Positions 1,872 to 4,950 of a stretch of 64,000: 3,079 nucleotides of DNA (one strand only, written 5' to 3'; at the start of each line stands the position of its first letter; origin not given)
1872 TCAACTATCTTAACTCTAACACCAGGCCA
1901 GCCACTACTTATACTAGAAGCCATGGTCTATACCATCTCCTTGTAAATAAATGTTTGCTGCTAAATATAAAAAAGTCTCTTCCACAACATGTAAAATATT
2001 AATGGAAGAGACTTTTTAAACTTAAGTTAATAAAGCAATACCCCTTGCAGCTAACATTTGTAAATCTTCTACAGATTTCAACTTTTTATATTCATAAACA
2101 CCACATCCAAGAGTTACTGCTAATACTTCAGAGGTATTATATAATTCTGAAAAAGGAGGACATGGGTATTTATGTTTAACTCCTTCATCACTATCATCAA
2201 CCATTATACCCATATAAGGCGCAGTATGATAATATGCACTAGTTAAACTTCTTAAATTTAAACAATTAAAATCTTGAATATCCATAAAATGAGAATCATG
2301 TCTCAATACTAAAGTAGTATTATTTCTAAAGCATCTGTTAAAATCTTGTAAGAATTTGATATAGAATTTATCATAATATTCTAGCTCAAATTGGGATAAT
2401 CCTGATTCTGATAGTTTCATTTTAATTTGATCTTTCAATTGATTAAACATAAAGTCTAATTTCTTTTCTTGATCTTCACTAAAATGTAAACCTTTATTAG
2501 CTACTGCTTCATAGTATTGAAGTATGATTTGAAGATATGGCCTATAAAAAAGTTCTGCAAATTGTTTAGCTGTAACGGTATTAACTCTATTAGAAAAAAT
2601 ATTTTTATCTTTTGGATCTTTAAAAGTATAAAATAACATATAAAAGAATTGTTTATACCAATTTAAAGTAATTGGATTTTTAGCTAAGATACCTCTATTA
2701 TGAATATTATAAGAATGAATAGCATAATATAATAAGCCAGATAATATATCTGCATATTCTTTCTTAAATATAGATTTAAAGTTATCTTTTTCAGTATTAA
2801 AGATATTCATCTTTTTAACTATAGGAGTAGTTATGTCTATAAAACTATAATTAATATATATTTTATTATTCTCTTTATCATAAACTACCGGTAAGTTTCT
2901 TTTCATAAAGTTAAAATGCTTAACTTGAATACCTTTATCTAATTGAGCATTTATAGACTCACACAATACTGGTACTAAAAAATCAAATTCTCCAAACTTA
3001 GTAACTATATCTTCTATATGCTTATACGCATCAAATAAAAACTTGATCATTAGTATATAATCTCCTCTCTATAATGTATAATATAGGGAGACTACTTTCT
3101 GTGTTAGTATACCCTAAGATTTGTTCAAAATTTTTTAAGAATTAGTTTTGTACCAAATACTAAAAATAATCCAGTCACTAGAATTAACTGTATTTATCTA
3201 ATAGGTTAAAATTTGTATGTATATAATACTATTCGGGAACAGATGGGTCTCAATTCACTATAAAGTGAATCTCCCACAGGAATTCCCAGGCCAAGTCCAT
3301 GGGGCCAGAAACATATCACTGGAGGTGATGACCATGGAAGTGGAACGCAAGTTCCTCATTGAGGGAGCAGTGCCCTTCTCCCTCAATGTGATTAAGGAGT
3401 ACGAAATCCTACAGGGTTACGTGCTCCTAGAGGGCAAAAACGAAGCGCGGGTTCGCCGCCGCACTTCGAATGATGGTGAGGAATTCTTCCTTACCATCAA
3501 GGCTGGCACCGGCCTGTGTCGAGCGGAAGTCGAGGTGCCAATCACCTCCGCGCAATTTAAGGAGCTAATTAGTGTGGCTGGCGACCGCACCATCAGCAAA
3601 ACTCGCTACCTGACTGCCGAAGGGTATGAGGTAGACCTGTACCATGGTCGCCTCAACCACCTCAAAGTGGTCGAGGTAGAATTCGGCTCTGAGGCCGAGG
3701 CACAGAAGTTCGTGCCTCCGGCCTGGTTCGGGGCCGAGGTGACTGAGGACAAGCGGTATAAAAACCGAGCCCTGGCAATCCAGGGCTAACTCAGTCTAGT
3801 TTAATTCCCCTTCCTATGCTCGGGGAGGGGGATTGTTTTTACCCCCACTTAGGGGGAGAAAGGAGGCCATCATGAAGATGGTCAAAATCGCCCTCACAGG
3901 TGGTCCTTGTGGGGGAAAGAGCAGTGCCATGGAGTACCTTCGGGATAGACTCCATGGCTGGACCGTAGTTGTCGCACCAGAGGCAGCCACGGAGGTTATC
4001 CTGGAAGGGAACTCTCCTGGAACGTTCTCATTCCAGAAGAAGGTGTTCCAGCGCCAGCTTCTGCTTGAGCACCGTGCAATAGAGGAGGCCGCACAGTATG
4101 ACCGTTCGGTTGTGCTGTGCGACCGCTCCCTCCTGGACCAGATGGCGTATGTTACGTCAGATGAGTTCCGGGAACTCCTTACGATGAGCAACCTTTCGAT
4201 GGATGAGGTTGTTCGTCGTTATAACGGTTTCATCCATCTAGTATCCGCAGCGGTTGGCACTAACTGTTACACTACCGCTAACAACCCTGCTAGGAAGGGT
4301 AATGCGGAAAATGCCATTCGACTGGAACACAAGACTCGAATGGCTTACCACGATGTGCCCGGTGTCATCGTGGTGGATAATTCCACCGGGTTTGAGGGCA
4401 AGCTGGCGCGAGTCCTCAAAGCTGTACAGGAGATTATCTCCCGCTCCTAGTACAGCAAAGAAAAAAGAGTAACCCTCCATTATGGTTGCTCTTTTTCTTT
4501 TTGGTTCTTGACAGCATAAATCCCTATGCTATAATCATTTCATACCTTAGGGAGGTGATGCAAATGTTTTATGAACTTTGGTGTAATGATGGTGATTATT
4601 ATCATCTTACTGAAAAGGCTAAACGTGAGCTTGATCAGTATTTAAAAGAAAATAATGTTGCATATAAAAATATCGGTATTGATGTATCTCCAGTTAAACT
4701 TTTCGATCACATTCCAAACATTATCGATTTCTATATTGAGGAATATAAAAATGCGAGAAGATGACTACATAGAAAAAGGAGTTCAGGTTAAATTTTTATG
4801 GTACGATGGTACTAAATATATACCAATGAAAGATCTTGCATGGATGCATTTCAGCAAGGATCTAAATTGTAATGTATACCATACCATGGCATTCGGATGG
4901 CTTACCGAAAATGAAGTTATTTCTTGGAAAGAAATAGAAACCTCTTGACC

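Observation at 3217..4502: GC-rich (about 55%) two-gene islet of a CYTH-domain enzyme and a P-loop nucleotide kinase, in a 30% GC phage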

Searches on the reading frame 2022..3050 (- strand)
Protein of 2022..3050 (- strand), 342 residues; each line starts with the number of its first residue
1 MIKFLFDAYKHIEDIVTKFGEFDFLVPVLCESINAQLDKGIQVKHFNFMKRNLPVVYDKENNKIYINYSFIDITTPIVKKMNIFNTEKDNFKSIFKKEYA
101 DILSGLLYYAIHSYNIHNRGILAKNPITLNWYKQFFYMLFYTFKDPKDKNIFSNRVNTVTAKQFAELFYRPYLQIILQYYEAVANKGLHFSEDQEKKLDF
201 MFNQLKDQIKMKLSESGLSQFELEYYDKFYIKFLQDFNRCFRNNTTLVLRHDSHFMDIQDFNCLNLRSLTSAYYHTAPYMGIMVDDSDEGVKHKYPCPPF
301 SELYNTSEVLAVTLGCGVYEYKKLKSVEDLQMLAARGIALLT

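Call 74: search_protein_families(library=pfam, alignment_id=A3, max_evalue=0.001)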
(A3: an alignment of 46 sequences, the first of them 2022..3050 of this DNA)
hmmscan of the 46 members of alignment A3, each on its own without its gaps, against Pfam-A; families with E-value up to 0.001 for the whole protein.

A. member 1, window:2022-3050:- (342 aa): 0 families

B. families by the number of members that match (of 46 scanned): 24 families
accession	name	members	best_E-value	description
PF00136.26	DNA_pol_B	2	2.1e-26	DNA polymerase family B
PF00149.33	Metallophos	2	4.3e-09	Calcineurin-like phosphoesterase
PF02511.20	Thy1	1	3.3e-67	Thymidylate synthase complementing protein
PF01145.31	Band_7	1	1.4e-31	SPFH domain / Band 7 family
PF05869.16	Dam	1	1.6e-30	DNA N-6-adenine-methyltransferase (Dam)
PF03796.21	DnaB_C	1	7.1e-21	DnaB-like helicase C terminal domain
PF04851.21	ResIII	1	2.5e-17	Type III restriction enzyme, res subunit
PF03104.25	DNA_pol_B_exo1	1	4.7e-16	DNA polymerase family B, exonuclease domain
PF25164.1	CoiA_N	1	9.6e-11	Competence protein CoiA, N-terminal domain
PF07282.18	Cas12f1-like_TNB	1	1.3e-09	Cas12f1-like, TNB domain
PF12850.12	Metallophos_2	1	1.4e-09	Calcineurin-like phosphoesterase superfamily domain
PF14890.11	Intein_splicing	1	3.1e-08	Intein splicing domain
PF20307.4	divDNAB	1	3.8e-08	Divergent DnaB-like ATPase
PF00270.35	DEAD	1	5e-08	DEAD/DEAH box helicase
PF10108.15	DNA_pol_B_exo2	1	2.9e-07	Predicted 3'-5' exonuclease related to the exonuclease domain of PolB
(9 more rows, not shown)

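Call 75: search_protein_families(library=phrogs, alignment_id=A3, max_evalue=0.00001)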
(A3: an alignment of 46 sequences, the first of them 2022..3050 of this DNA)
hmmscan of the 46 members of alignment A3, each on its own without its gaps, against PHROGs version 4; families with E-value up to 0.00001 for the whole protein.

A. member 1, window:2022-3050:- (342 aa): 0 families

B. families by the number of members that match (of 46 scanned): 37 families (the first 25 are shown)
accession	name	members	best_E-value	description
phrog_262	-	2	9.1e-96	DNA polymerase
phrog_1918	-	2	8.7e-14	DNA polymerase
phrog_2062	-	1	1.1e-69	DNA polymerase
phrog_85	-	1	2.6e-60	thymidylate synthase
phrog_111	-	1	3.8e-57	DNA methyltransferase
phrog_19666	-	1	2.1e-54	tail sheath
phrog_1491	-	1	1.4e-52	tail fiber protein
phrog_19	-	1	2.4e-44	DnaB-like replicative helicase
phrog_200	-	1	1.7e-39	lipoprotein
phrog_16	-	1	2.6e-34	DNA helicase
phrog_547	-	1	4.3e-30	phosphoesterase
phrog_22740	-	1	5.9e-30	-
phrog_12252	-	1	1.2e-28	-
phrog_23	-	1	1.8e-28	tail sheath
phrog_1706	-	1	2e-25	CRISPR/Cas system associated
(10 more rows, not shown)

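Call 105: search_protein_families(library=phrogs, proteins=[window:2022-3050:-], max_evalue=0.001)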
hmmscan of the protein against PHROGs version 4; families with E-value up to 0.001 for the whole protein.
window:2022-3050:- (342 aa): 0 families

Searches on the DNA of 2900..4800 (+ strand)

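Call 8: search_dna_similar(query=window:3000-4700:+, collection=phages, mode=near, max_rows=30)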
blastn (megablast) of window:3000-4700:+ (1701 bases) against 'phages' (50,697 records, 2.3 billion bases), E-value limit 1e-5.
No match.

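Call 33: search_rna_families(source=window, start=2900, end=4800, threshold=evalue, max_evalue=10)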
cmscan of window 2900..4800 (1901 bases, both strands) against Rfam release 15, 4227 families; matches with E-value up to 10: 6.
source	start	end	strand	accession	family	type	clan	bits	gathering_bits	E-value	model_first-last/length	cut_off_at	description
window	4420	4504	-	RF01742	lactis-plasmid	Gene; sRNA;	-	21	70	2.8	1-106/106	no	lactis-plasmid RNA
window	3342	3410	+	RF03576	mir-4435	Gene; miRNA;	-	19.4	58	0.61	1-74/74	no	mir-4435 microRNA precursor family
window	4458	4616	-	RF00506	Thr_leader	Cis-reg; leader;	-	19.2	55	1.4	1-118/118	no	Threonine operon leader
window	4452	4572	+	RF01808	MicX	Gene; sRNA;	-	16.3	75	1.3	1-194/194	no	MicX Vibrio cholerae sRNA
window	3778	3893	-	RF00211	SNORD35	Gene; snRNA; snoRNA; CD-box;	CL00056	15.3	36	6.5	1-88/88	no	Small nucleolar RNA SNORD35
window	4284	4410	+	RF02175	SMAD5-AS1_3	Gene; lncRNA;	-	13.4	60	5.5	1-125/125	no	SMAD5 antisense RNA 1 conserved region 3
